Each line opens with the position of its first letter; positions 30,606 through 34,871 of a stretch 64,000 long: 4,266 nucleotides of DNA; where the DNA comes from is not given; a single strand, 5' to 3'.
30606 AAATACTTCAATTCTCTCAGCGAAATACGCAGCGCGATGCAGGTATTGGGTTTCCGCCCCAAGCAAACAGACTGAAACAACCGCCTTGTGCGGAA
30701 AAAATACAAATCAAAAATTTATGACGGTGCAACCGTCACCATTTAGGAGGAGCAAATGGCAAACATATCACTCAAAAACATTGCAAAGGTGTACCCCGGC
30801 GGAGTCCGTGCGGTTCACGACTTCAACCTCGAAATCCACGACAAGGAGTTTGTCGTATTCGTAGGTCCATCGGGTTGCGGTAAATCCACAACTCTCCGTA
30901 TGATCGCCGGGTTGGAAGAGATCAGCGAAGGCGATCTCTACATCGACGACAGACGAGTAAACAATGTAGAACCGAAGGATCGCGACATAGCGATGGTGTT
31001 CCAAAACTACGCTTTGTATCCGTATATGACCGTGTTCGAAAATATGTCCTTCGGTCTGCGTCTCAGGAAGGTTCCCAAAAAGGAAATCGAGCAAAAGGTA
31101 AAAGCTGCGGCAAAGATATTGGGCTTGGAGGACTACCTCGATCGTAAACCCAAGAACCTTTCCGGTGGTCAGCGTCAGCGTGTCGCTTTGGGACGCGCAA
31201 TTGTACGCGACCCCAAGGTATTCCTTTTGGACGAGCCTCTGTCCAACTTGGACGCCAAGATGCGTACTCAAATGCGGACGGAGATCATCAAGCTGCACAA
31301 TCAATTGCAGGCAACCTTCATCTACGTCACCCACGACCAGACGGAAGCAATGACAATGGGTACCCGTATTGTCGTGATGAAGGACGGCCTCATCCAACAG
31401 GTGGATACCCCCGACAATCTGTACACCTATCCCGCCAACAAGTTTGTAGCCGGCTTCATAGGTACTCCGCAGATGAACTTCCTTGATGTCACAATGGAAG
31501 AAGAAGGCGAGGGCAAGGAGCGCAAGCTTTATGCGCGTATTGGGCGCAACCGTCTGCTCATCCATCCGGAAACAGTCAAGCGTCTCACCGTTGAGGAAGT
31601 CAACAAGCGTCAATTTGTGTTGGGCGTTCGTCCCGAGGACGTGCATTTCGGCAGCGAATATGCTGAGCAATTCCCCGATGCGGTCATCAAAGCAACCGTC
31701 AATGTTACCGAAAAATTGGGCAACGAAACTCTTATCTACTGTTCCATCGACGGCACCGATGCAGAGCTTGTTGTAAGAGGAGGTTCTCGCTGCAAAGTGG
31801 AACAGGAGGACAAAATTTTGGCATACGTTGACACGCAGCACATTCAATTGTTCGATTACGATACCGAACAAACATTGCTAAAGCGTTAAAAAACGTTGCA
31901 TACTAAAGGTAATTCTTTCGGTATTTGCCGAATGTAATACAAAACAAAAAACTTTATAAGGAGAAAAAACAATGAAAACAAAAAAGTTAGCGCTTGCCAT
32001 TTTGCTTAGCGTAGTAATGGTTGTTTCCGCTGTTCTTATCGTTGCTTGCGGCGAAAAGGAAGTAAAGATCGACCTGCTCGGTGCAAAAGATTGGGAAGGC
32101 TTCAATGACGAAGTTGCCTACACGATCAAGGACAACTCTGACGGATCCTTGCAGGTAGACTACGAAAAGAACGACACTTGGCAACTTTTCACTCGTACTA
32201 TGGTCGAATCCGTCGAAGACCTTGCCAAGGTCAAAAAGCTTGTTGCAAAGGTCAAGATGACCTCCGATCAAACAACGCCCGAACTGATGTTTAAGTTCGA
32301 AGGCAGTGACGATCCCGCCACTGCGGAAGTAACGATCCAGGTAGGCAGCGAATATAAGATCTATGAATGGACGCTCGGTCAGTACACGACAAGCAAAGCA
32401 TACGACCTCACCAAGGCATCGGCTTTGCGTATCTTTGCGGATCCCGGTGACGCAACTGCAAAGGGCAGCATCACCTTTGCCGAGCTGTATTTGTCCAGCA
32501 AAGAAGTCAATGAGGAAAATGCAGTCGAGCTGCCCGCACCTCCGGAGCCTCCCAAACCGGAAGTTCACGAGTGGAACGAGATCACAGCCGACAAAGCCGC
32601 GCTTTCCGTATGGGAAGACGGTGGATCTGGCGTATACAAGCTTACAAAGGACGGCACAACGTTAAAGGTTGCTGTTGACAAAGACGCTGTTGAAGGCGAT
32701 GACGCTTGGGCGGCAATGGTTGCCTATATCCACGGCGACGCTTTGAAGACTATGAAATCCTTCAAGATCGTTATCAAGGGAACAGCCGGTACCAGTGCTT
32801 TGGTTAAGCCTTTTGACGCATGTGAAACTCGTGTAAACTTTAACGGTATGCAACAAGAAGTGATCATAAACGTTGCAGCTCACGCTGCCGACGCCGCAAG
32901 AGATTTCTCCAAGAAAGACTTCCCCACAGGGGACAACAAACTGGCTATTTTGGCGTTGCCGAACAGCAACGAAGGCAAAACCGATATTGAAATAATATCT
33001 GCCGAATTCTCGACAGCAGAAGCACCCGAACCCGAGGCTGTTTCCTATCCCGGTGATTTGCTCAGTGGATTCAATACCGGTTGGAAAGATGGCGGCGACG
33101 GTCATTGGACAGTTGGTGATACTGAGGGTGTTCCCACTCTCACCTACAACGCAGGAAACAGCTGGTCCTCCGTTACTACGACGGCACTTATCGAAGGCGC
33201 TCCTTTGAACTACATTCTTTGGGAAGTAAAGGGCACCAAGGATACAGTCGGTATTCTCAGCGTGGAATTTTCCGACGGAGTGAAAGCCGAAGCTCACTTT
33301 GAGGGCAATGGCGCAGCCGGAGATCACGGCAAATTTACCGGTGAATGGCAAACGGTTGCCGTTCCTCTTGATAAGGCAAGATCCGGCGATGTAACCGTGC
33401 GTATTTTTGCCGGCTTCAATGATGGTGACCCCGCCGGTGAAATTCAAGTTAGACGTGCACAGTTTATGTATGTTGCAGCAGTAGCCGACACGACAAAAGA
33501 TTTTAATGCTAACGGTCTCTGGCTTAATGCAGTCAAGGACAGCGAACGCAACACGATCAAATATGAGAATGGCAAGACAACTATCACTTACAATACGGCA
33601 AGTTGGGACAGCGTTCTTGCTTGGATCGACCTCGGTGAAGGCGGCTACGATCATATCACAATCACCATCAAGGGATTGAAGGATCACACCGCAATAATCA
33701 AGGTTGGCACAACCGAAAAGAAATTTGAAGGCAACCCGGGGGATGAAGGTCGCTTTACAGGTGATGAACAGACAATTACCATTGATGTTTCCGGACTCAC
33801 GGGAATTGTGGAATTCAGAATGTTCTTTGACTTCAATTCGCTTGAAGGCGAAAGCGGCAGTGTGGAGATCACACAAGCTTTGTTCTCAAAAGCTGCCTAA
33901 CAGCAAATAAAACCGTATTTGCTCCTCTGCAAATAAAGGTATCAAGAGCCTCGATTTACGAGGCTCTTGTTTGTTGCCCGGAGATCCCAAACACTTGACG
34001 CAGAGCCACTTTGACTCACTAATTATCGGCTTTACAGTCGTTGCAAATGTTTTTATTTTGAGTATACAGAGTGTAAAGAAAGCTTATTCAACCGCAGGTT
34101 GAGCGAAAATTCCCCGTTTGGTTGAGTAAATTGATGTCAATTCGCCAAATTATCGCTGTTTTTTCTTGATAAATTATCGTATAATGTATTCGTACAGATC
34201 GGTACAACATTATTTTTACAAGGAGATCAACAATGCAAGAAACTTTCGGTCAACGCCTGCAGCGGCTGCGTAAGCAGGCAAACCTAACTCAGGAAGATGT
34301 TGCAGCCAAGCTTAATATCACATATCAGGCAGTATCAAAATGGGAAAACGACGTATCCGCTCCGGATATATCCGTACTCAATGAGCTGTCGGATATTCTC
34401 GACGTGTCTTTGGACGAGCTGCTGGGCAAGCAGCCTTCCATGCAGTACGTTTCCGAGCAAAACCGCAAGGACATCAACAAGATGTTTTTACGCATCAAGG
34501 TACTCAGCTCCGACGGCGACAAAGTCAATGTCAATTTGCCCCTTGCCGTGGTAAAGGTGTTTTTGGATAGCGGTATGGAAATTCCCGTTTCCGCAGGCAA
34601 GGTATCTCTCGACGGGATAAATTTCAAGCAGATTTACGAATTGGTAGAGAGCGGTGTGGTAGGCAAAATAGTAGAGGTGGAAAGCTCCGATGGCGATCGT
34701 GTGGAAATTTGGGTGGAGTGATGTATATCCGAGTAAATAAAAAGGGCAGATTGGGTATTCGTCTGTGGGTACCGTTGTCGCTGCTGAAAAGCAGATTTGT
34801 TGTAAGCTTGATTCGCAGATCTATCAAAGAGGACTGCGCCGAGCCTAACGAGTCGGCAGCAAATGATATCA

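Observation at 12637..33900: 13-gene glycan operon with duplicated importer parts, one ATPase and a GH94 / GH3 / 2x GH144-like enzyme set: possible beta-1,2-glucan (or other beta-glucan) locus of non-canonical composition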

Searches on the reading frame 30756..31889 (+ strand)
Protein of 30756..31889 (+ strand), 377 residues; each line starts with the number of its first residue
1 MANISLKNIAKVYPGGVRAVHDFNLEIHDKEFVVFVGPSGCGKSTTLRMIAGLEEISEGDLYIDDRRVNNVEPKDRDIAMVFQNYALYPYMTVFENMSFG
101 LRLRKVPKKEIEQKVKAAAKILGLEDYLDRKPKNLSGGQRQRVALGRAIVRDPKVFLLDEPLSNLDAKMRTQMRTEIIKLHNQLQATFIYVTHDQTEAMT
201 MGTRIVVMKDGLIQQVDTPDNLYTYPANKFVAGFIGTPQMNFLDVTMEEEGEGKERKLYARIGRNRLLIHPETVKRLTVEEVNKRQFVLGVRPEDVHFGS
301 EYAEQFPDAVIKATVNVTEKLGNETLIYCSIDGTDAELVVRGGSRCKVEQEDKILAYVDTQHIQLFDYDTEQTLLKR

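Call 5: search_protein_families(library=pfam, proteins=[window:30756-31889:+], max_evalue=0.01)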
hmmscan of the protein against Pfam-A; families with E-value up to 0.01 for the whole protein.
window:30756-31889:+ (377 aa): 12 families
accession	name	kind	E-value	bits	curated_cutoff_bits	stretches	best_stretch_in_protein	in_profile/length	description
PF00005.33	ABC_tran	-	1.3e-33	117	25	1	21-162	2-136/137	ABC transporter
PF17912.7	OB_MalK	-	6.9e-09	36.9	27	1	236-296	1-53/53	MalK OB fold domain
PF13304.12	AAA_21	-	3e-07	31.2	27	0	126-195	229-300/304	AAA domain, putative AbiEii toxin, Type IV TA system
PF02463.25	SMC_N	-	4e-06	26.8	40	1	29-210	23-216/220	RecF/RecN/SMC N terminal domain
PF08402.16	TOBE_2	-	6.8e-05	23.3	21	1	289-359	1-69/76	TOBE domain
PF03215.21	Rad17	-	0.00058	20.3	23.8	1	24-97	39-112/186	Rad17 P-loop domain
PF13401.12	AAA_22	-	0.0014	19.4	27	1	29-56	4-31/130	AAA domain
PF20310.4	HTH_Tnp_2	-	0.0016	18.7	23.8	1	275-323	4-57/131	Transposon related HTH domain protein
PF01637.24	ATPase_2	-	0.0025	18.1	33.2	1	29-111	19-87/225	ATPase domain predominantly from Archaea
PF03193.22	RsgA_GTPase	-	0.0047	17.2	30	0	27-58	104-134/174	RsgA GTPase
PF13476.12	AAA_23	-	0.0053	17.8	27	0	6-50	4-39/201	AAA domain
PF20720.3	nSTAND3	-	0.0081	16.3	27.2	0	26-51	13-38/155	Novel STAND NTPase 3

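Call 22: find_encoding_contigs(protein=window:30756-31889:+, flank=10000, max_places=6)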
Protein window:30756-31889:+ (377 aa): no gene with exactly this product is on record in the collection.

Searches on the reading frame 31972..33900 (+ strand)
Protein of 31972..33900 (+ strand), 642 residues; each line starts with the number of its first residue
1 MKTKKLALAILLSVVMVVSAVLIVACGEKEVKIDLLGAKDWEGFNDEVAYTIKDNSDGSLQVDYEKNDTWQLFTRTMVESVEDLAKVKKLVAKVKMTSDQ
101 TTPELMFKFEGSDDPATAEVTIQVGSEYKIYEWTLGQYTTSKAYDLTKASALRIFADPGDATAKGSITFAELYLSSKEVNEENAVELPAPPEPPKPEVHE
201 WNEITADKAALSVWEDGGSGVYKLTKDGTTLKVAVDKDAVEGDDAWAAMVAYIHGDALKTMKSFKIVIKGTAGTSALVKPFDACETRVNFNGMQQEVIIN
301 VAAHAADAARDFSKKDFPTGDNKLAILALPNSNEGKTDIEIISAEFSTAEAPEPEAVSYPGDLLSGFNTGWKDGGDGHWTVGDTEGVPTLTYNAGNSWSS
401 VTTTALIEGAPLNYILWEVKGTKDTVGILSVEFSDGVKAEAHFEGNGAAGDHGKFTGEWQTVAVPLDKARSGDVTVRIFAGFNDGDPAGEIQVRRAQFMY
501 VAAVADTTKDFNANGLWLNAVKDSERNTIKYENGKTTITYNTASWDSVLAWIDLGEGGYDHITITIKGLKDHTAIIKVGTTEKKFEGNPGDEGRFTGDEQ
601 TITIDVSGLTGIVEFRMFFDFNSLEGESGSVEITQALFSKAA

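Call 5: search_protein_families(library=pfam, proteins=[window:31972-33900:+], max_evalue=0.01)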
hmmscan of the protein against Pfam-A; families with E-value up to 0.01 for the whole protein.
window:31972-33900:+ (642 aa): 0 families

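Call 43: search_protein_families(library=ncbifam, proteins=[window:31972-33900:+], max_evalue=0.001)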
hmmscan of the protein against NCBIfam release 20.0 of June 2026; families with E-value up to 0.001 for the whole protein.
window:31972-33900:+ (642 aa): 0 families

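Call 98: search_solved_structures(query=window:31972-33897:+, max_evalue=5)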
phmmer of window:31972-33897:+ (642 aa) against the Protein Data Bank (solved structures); distinct sequences matched with E-value up to 5: 0.

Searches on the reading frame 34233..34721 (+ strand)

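Call 5: search_protein_families(library=pfam, proteins=[window:34233-34721:+], max_evalue=0.01)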
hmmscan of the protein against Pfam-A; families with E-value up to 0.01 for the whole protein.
window:34233-34721:+ (162 aa): 7 families
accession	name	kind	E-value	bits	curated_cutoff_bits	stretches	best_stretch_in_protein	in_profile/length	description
PF01381.28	HTH_3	-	1.7e-17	63.6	23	1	9-63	1-55/55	Helix-turn-helix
PF13560.12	HTH_31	-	9.6e-11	42.3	27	1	5-63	2-61/64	Helix-turn-helix domain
PF12844.13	HTH_19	-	3.1e-10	40.3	30.2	1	6-64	1-59/64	Helix-turn-helix domain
PF13443.12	HTH_26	-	8.7e-10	39.2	22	1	8-65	1-59/63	Cro/C1-type HTH DNA-binding domain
PF14549.12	P22_Cro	-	0.0015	18.7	30.2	1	20-41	12-33/60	DNA-binding transcriptional regulator Cro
PF04912.19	Dynamitin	-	0.003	17.4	31.8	1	2-92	90-178/396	Dynamitin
PF13744.12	HTH_37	-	0.0047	17.1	27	0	7-39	21-53/80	Helix-turn-helix domain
